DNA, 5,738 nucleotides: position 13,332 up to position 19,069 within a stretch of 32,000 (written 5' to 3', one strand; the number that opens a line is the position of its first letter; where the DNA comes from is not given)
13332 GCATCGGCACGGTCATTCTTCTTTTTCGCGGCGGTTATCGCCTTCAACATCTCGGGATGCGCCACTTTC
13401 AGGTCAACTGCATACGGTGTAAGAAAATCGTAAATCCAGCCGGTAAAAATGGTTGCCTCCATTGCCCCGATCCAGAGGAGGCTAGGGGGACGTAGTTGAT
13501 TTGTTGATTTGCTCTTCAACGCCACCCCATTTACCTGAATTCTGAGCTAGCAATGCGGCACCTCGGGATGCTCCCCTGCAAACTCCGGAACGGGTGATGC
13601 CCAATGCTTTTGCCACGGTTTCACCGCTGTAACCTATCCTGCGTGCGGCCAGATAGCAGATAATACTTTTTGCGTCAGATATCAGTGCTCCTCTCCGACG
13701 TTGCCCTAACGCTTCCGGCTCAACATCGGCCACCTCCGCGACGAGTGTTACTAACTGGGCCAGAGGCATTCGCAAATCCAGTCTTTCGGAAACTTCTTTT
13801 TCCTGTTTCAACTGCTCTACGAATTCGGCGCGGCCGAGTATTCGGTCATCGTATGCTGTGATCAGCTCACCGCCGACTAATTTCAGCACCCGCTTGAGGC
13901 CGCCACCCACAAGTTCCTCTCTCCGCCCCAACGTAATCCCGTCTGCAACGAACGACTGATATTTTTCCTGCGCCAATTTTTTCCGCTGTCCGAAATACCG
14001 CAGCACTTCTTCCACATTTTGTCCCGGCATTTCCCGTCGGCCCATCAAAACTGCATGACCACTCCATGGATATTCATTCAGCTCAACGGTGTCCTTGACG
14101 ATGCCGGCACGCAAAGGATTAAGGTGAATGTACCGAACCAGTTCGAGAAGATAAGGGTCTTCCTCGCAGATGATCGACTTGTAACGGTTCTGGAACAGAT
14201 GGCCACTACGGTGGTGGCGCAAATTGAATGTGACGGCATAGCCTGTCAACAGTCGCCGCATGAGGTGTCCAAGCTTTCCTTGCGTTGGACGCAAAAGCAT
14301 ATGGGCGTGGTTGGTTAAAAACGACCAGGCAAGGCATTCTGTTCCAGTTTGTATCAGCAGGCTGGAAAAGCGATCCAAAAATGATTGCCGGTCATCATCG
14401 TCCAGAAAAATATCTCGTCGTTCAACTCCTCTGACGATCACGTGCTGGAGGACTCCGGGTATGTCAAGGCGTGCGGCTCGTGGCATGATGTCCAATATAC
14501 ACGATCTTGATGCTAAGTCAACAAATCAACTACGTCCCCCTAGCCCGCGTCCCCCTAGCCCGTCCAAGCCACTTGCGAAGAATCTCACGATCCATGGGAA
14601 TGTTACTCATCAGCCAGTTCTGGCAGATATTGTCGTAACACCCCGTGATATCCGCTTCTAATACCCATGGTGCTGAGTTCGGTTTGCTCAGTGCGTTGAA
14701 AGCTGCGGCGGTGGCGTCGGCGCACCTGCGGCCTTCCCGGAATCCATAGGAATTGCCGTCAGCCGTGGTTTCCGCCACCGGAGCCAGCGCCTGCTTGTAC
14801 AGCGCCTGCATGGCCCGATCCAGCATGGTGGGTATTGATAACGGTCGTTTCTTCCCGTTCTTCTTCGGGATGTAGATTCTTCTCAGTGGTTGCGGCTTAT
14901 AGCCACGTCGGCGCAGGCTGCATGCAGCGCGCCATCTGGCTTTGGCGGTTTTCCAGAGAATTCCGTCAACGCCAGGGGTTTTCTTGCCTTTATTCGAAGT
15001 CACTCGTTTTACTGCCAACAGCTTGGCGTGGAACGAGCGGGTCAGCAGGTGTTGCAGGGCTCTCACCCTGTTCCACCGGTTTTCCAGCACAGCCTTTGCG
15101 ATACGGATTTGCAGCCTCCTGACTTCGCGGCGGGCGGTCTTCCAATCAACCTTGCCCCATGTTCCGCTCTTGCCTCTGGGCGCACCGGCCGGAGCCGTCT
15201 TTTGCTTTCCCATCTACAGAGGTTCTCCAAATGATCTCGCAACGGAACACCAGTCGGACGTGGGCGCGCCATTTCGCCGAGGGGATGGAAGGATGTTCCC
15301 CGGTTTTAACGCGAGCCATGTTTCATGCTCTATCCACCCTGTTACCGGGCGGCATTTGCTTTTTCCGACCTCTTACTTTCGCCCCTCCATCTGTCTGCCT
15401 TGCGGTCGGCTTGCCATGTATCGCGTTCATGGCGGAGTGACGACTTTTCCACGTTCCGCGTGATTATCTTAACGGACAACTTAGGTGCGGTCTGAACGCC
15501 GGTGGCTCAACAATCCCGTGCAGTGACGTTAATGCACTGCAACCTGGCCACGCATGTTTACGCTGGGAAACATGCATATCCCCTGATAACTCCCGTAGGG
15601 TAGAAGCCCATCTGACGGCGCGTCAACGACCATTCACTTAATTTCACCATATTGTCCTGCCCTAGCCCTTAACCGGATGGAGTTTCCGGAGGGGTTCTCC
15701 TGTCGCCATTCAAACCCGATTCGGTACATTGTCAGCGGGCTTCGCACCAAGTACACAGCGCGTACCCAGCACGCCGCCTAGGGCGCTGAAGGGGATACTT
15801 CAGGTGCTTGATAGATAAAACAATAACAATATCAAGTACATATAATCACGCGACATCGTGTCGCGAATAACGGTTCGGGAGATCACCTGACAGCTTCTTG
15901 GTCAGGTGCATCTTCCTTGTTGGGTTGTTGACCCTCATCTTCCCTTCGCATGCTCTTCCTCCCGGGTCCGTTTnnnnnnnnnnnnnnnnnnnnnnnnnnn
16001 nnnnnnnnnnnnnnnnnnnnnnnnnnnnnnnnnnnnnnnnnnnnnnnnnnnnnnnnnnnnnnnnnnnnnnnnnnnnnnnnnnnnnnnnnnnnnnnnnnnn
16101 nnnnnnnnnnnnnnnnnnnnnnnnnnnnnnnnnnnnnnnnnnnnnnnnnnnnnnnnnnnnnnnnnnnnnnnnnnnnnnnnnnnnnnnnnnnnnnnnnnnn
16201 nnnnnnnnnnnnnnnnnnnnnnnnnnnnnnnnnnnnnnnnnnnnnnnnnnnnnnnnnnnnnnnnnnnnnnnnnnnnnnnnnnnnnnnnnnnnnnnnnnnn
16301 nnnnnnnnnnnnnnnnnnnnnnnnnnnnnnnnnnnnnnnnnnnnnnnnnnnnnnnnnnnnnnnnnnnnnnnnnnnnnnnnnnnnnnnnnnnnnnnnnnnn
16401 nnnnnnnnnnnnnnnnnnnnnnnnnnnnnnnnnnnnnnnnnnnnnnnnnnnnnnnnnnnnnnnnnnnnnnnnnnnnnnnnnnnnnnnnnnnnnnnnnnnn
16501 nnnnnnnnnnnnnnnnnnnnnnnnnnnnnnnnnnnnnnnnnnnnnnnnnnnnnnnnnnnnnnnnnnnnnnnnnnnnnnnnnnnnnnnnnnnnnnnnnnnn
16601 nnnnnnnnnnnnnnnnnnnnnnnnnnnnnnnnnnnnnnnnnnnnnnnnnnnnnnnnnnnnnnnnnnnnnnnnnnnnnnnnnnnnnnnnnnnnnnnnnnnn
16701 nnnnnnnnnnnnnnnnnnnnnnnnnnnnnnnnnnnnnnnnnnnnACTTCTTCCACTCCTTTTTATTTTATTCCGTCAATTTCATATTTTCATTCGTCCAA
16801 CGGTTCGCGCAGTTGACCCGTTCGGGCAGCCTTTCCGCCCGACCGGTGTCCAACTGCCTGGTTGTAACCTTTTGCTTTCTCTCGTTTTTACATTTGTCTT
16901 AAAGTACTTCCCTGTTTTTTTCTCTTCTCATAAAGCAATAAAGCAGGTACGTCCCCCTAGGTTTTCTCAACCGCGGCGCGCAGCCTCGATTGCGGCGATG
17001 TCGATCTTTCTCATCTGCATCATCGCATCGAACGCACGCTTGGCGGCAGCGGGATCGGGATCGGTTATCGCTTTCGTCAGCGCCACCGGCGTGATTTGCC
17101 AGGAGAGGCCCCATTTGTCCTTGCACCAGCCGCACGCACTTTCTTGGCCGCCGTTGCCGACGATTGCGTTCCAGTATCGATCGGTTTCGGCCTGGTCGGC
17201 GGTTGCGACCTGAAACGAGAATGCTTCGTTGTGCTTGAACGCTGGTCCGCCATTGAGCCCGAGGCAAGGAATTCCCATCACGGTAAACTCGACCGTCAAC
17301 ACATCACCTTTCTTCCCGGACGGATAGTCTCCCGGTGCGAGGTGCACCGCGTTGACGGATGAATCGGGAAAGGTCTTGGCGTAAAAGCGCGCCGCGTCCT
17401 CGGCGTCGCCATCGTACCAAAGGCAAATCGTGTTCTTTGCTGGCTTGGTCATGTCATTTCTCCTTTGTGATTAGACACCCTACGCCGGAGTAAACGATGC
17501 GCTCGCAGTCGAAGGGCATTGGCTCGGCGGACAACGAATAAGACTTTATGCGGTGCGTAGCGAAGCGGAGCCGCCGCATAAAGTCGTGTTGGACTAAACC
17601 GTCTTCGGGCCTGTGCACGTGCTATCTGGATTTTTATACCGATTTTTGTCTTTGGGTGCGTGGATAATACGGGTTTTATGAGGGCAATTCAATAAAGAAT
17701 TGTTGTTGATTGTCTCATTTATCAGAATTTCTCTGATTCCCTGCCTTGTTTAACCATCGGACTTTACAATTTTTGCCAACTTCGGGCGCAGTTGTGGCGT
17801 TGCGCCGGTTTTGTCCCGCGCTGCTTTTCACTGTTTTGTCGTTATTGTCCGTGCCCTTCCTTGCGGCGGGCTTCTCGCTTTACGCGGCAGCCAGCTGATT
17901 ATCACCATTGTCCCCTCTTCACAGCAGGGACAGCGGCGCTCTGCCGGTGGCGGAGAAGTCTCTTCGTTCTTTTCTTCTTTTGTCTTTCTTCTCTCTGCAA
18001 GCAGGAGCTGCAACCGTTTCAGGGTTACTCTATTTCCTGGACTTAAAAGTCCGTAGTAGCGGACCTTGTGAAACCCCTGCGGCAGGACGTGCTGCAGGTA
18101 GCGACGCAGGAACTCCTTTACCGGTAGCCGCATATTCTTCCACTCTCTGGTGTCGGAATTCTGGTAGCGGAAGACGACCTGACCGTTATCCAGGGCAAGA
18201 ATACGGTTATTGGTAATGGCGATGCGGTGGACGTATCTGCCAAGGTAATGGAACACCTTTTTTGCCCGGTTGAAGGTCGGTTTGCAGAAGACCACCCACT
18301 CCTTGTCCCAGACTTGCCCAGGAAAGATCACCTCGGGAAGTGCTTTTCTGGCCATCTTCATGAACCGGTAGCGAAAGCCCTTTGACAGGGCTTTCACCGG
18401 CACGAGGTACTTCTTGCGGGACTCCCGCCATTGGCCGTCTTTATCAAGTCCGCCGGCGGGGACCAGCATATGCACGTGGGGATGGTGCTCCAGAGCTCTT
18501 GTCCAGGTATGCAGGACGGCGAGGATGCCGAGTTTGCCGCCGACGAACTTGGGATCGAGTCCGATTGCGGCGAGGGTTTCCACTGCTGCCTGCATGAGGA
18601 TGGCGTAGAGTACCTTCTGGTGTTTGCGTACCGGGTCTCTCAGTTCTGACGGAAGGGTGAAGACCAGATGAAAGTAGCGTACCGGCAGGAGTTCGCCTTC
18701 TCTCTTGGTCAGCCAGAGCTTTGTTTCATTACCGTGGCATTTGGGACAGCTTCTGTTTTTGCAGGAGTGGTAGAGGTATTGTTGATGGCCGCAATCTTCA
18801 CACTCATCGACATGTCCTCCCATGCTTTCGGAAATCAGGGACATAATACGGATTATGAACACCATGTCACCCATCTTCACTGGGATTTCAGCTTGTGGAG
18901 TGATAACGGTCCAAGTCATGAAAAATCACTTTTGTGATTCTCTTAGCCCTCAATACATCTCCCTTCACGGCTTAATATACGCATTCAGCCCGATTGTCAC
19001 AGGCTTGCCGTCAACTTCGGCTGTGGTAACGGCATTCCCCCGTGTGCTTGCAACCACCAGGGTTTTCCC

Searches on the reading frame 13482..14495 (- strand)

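Call 80: search_protein_families(library=pfam, proteins=[window:13482-14495:-])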
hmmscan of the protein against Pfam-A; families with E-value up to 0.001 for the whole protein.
window:13482-14495:- (337 aa): 2 families
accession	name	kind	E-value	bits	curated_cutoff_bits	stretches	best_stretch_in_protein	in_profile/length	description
PF01797.21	Y1_Tnp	-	1.1e-07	32.5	23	1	18-124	8-119/121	Transposase IS200 like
PF08299.17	Bac_DnaA_C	-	0.00082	19.8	31.5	0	248-307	4-64/69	Bacterial dnaA protein helix-turn-helix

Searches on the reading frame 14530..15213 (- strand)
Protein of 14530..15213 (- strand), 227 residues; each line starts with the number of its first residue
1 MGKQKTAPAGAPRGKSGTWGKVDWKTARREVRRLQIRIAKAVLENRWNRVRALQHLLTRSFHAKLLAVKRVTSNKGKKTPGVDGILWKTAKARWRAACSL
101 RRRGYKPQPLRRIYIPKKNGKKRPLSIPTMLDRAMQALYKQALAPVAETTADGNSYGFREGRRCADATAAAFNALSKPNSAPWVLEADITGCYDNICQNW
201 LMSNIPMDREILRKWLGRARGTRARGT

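Call 80: search_protein_families(library=pfam, proteins=[window:14530-15213:-])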
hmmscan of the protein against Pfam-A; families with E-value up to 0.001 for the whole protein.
window:14530-15213:- (227 aa): 2 families
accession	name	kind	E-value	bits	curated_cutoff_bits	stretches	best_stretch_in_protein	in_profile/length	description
PF13655.11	RVT_N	-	4.7e-32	110.6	28.1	1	19-100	1-83/83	N-terminal domain of reverse transcriptase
PF00078.32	RVT_1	-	7.4e-17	62.2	29.6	1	115-205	1-91/205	Reverse transcriptase (RNA-dependent DNA polymerase)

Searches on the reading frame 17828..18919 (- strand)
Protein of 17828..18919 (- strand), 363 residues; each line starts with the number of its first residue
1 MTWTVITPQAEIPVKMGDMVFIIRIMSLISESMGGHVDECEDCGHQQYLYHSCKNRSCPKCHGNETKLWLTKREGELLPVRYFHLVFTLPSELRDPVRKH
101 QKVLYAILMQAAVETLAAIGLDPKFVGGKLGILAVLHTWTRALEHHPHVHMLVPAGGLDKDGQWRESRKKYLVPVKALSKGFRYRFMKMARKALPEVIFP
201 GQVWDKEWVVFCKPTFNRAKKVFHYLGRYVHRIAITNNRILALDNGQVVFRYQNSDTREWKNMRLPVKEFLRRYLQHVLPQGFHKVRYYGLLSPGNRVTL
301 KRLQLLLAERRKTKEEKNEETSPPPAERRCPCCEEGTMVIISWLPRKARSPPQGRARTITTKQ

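Call 80: search_protein_families(library=pfam, proteins=[window:17828-18919:-])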
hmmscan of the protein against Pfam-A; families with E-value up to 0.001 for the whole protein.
window:17828-18919:- (363 aa): 2 families
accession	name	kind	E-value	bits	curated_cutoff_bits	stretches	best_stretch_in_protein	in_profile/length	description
PF04986.18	Y2_Tnp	-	2.8e-64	217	20.9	1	131-293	1-177/183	Putative transposase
PF14319.11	Zn_Tnp_IS91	-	1e-23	83.6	26.3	1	30-89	31-90/90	Transposase zinc-binding domain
